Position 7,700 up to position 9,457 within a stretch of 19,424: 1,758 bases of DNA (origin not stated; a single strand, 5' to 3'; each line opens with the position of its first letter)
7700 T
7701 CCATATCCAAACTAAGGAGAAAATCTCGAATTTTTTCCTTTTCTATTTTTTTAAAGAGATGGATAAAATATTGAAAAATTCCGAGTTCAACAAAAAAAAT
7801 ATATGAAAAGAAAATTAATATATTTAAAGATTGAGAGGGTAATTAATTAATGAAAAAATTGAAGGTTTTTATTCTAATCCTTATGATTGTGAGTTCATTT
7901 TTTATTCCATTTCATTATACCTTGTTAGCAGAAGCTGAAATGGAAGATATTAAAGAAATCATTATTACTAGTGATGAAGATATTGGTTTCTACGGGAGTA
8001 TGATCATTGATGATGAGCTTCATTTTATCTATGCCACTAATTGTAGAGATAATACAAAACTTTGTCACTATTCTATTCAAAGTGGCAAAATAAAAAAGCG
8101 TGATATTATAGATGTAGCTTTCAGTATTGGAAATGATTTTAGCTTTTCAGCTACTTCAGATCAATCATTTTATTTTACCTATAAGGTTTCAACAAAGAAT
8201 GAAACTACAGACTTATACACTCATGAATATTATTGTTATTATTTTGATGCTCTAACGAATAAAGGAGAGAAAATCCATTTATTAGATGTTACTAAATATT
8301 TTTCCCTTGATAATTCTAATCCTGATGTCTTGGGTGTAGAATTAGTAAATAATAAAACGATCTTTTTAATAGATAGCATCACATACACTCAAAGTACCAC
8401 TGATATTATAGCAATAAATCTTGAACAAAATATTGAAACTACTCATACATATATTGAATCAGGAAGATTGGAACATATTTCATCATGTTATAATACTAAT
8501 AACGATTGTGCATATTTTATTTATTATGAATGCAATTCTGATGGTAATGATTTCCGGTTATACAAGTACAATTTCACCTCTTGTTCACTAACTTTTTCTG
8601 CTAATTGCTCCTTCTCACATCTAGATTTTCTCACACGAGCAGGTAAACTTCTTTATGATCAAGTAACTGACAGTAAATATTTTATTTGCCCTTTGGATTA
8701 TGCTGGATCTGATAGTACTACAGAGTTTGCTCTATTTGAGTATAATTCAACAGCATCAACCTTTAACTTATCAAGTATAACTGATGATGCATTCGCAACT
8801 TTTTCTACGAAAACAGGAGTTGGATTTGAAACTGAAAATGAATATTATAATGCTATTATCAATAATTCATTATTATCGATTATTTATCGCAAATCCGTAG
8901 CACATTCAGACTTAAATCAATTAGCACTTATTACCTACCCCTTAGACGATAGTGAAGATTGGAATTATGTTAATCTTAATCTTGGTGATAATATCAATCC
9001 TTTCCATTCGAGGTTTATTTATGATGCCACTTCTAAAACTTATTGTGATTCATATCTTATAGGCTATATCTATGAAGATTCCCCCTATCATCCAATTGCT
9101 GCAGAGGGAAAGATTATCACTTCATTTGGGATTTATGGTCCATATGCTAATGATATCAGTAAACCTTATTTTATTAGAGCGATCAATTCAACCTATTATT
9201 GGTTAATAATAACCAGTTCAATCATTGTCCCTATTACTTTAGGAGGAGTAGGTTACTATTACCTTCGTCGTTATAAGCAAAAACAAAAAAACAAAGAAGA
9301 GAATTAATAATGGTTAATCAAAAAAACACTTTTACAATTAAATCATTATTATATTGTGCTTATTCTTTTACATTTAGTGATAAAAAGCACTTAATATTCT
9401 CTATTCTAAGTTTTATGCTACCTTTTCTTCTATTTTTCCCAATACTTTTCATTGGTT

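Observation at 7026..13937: Candidate novel archaeal mechanotransmission module: two orphan exported proteins plus fused tandem-FtsX permease plus fused double-NBD ATPase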

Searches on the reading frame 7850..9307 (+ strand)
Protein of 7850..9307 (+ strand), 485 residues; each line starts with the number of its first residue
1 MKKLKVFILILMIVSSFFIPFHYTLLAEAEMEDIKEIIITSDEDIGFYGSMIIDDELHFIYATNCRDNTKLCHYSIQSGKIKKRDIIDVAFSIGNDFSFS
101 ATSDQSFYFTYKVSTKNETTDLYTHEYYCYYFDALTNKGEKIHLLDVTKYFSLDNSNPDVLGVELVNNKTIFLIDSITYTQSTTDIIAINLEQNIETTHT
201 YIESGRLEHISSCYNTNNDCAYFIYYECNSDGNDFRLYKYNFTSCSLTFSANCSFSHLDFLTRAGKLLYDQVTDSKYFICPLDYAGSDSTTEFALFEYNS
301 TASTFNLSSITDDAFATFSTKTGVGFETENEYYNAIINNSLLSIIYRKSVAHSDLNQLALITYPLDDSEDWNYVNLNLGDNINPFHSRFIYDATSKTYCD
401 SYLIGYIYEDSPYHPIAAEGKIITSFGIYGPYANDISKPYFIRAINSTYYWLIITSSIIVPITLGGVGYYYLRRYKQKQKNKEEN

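Call 4: search_protein_families(library=pfam, proteins=[window:7850-9307:+], max_evalue=0.1)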
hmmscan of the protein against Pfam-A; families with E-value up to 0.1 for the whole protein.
window:7850-9307:+ (485 aa): 0 families

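Call 5: search_protein_families(library=ncbifam, proteins=[window:7850-9307:+], max_evalue=0.1)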
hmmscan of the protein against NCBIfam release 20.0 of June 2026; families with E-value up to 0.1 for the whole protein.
window:7850-9307:+ (485 aa): 0 families

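Call 13: find_homologous_proteins(query=window:7850-9307:+)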
Query window:7850-9307:+ (485 aa): 7 proteins with E <= 0.001 among 5058 candidates.
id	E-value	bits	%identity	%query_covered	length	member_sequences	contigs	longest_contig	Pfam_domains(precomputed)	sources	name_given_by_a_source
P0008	0.0e+0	1066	100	98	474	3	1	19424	-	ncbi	-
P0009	4.6e-157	542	54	100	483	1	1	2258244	-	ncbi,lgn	-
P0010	1.0e-147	511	55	95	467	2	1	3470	-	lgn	-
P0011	8.2e-147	508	50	99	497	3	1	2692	-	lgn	-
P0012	1.0e-138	481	51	98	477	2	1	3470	-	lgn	-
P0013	2.5e-137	477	50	98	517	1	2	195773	-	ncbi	-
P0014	1.0e-118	415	45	94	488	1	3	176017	-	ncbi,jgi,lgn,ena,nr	ncbi:MAG TPA: hypothetical protein VMZ29_16185 [Candidatus Bathyarchaeia archaeon]|nr:hypothetical p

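Call 14: find_encoding_contigs(protein=P0009, flank=10000, max_places=3)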
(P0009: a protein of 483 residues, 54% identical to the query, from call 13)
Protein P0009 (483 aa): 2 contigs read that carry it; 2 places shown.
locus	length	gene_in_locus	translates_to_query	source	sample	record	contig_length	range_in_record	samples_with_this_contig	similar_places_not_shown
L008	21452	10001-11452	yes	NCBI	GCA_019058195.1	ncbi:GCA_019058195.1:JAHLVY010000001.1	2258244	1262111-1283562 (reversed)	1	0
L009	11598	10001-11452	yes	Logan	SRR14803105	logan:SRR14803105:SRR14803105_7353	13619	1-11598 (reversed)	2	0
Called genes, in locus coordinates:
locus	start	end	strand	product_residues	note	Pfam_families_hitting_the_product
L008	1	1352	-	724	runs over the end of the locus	PF08378:NERD (faint)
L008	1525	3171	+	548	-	PF14528:LAGLIDADG_3 (faint)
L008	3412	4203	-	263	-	PF12705:PDDEXK_1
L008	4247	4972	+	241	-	-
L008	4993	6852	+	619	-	-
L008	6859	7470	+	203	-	-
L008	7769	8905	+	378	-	PF00515:TPR_1 (weak), PF07719:TPR_2 (weak), PF13174:TPR_6 (faint), PF13176:TPR_7 (faint), PF13181:TPR_8 (faint), PF13371:TPR_9 (faint), PF13414:TPR_11 (faint), PF13424:TPR_12 (faint), +5 more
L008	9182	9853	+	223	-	-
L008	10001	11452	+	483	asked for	-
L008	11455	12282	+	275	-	-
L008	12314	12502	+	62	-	-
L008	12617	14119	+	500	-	-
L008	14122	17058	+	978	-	-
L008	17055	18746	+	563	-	PF25199:nSTAND_NTPase5 (faint), PF00005:ABC_tran, PF02463:SMC_N (weak), PF03193:RsgA_GTPase (faint), PF13191:AAA_16 (faint), PF13401:AAA_22 (faint), PF00005:ABC_tran, PF13304:AAA_21 (weak), +2 more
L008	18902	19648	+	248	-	-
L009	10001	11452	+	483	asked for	-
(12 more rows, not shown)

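Call 15: find_encoding_contigs(protein=P0008, flank=1000, max_places=2)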
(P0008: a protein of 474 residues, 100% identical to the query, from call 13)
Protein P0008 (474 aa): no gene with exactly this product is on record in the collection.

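Call 40: predict_structure(alignment_id=A3)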
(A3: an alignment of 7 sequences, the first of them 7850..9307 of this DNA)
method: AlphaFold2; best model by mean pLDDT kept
length: 485 residues; sequences in the alignment: 7
mean_pLDDT: 64.6   pTM: 0.69
mean pLDDT of the five models: 64.6, 49.3, 49.3, 42.0, 38.4
residues with pLDDT >= 90: 9; 70-90: 229; 50-70: 129; < 50: 118
segments of 3 or more residues with pLDDT < 50: 18-45, 64-66, 284-290, 314-331, 408-422, 430-461, 463-467, 478-485
pLDDT, mean of each block of 10 residues (from residue 1): 70 59 29 29 50 73 59 72 73 64 75 78 82 83 82 64 69 77 84 74 85 80 81 79 85 76 81 87 50 83 86 47 30 73 73 62 82 66 59 55 51 33 49 39 33 39 50 52 35
secondary structure, 60 per line:
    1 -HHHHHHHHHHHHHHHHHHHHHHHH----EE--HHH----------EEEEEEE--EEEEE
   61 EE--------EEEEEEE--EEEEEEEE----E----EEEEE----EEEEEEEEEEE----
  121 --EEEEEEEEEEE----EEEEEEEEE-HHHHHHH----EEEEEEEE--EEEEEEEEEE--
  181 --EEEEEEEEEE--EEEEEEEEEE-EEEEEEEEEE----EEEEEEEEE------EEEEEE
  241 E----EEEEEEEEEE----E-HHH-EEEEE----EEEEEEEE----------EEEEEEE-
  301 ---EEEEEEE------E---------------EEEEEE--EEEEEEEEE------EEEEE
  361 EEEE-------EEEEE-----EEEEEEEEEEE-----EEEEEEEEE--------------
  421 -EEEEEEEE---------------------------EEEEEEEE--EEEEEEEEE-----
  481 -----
elements in order: H2-25 E47-53 E56-62 E71-77 E80-87 E97-101 E106-116 E123-133 E138-146 H148-154 E159-166 E169-178 E183-192 E195-204 E206-215 E220-228 E235-241 E246-255 E266-270 E275-282 E293-299 E304-310 E333-338 E341-349 E356-364 E372-376 E382-392 E398-406 E422-429 E457-464 E467-475
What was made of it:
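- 7850..9307 (+): p485: signal peptide (about 1-28), a roughly seven-bladed beta-propeller ectodomain (about 45-430), a short stalk, a C-terminal TM anchor (450-468) and a basic cytoplasmic tail. It is the conserved partner of the permease. AF2 model with pLDDT 64.6 and pTM 0.69, showing 27 strands mostly in groups of four (call 40).
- On Beta-propeller proteins (p485 ectodomain): The AF2 model (pLDDT 64.6, pTM 0.69) has 27 strands, mostly in groups of four, between residues 47 and 429 (call 40).
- Checked: Its AF2 model is all-beta (call 40).
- Tried and rejected: The permitted 7-sequence alignment gave only a moderate model (call 40).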

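Call 46: fold_search(model_id=the predicted structure, library=pdb)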
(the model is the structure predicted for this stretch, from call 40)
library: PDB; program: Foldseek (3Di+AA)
matches with E <= 10: 891; with E <= 0.001: 230
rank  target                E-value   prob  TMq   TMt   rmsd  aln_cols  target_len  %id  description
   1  3h6j                  2.5e-09  1.00  0.40  0.44  18.4       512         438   12  Crystal structure of a putative neuraminidase from Pseudomonas aeruginosa (released 2009-05-12)
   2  2w38                  3.1e-09  1.00  0.39  0.43  18.3       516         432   10  Crystal structure of the pseudaminidase from Pseudomonas aeruginosa (released 2008-12-23)
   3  8gn6_A                2.1e-06  1.00  0.38  0.38   8.0       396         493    9  Crystallization of Sialidase from Porphyromonas gingivalis (released 2023-04-19)
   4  6c7p_A                2.2e-06  1.00  0.38  0.39   8.7       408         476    8  Crystal structure of D477G ACO/RPE65 chimera, monoclinic crystal form (released 2018-04-25)
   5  9dku_A                2.7e-06  1.00  0.35  0.44   8.8       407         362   10  NanH sialidase from C. perfringens in complex with Sialyl LacNAc (released 2025-09-17)
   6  8t1y                  3.6e-06  1.00  0.38  0.37   8.3       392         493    9  Crystal Structure of Porphyromonas gingivalis Sialidase (PG_0352) Bound to Neu5Ac2en (DANA) (released 2023-10-04)
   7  3qee_B                4.3e-06  1.00  0.32  0.47   8.5       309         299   13  The structure and function of an arabinan-specific alpha-1,2-arabinofuranosidase identified from screening the activit (released 2011-02-16)
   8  5kk0_C                4.3e-06  1.00  0.35  0.35  10.4       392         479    9  Synechocystis ACO mutant - T136A (released 2016-07-13)
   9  7esl                  5.0e-06  1.00  0.39  0.44   8.6       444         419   10  Crystal structure of a L-rhamnose-alpha-1,4-D-glucuronate lyase from Fusarium oxysporum 12S, N247A N-glycan free form (released 2021-08-04)
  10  4hiz_C                5.0e-06  1.00  0.34  0.27  15.3       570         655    8  Phage phi92 endosialidase (released 2014-01-15)
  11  5kja_B                5.2e-06  1.00  0.35  0.36   9.6       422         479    9  Synechocystis apocarotenoid oxygenase (ACO) mutant - Trp149Ala (released 2016-08-03)
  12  8t24                  5.7e-06  1.00  0.39  0.38   7.2       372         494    9  Crystal Structure of Porphyromonas gingivalis Sialidase (PG_0352)- Fructose bound in CBM (released 2023-10-04)
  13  8u1c_A                6.0e-06  1.00  0.36  0.46  10.4       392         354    7  A mechanistic understanding of protective influenza B neuraminidase mAbs at the airway interface (released 2024-03-27)
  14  8y6b_D                6.6e-06  1.00  0.41  0.39  11.4       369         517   10  Structure of human LGI1-ADAM22 complex in space group P212121 (released 2024-02-14)
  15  1v04                  6.6e-06  1.00  0.33  0.44  11.8       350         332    9  serum paraoxonase by directed evolution (released 2004-04-23)
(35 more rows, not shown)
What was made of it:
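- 7850..9307 (+): Foldseek PDB hits are all beta-propellers, with TM-scores mostly 0.3-0.5 and 6-14% identity (call 46).
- On Beta-propeller proteins (p485 ectodomain): All top Foldseek PDB hits are propellers (sialidases, carotenoid oxygenases, LGI1 EPTP, Kelch, GH43), with E values down to 2.5e-9 (call 46).
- On Sialidase/BNR or any specific propeller enzyme family (p485): Structural matches have 6-14% identity and TM-scores mostly 0.3-0.5 (call 46).
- p485 has a propeller fold (calls 40, 46).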

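Call 56: find_related_loci(query=A2, collection=genome_contigs, flank=8000)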
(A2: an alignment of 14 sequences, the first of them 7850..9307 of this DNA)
Query A2 (485 aa) in genome_contigs; peptide patterns used: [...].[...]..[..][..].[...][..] (x = any residue, [..] = any of these).
57 stretches matched a pattern; 4 encode a relative of the query (tblastn E <= 1e-3); 3 distinct loci.
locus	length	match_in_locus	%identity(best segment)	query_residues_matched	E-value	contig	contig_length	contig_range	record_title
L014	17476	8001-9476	49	1-485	2e-133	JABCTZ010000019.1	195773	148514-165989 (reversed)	MAG: Candidatus Heimdallarchaeota archaeon isolate HM7_B34 k127_2216629, whole genome shotgun sequence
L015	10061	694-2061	45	32-485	8e-126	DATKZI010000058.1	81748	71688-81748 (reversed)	MAG TPA_asm: Candidatus Bathyarchaeia archaeon isolate SMAG_U14241 k141_4951161, whole genome shotgun sequence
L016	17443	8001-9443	34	1-481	2e-86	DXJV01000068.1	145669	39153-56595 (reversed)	MAG TPA_asm: Candidatus Heimdallarchaeota archaeon isolate MAG_147 k141_939972, whole genome shotgun sequence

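Call 62: search_solved_structures(query=A2, max_evalue=10)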
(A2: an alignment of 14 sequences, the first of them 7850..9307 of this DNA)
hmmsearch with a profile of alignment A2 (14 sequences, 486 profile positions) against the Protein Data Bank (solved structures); distinct sequences matched with E-value up to 10: 0.
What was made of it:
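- On Sialidase/BNR or any specific propeller enzyme family (p485): The profile search against PDB gave 0 hits (call 62).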

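Call 74: search_protein_representatives(alignment_id=A3)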
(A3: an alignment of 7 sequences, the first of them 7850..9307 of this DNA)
Query: 7 sequences, 489 profile positions. Proteins with E-value up to 0.001 (for the whole library): 10; up to 1e-10: 8; up to 1e-30: 6. The best 10 are listed.
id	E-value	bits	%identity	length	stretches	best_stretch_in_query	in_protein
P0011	5.2e-241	816.9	-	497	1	1-488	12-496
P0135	4.9e-88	312.4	-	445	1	43-486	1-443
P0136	3.1e-85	303.1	-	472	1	4-484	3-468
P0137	1.5e-70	254.7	-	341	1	144-484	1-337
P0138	1.7e-70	254.6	-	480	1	2-486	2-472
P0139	2.9e-31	125.1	-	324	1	170-484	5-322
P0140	2.3e-17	79.3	-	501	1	69-413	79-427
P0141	8.8e-14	67.5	-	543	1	105-416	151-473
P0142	3.6e-10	55.6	-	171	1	3-118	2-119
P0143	1.3e-09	53.7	-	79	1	2-78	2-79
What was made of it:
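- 7850..9307 (+): Only 10 relatives in 1.84 billion representatives (call 74).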

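Call 88: search_protein_families(library=padloc, proteins=[window:7850-9307:+], max_evalue=0.001)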
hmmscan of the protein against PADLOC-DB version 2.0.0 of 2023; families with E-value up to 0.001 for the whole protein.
window:7850-9307:+ (485 aa): 0 families
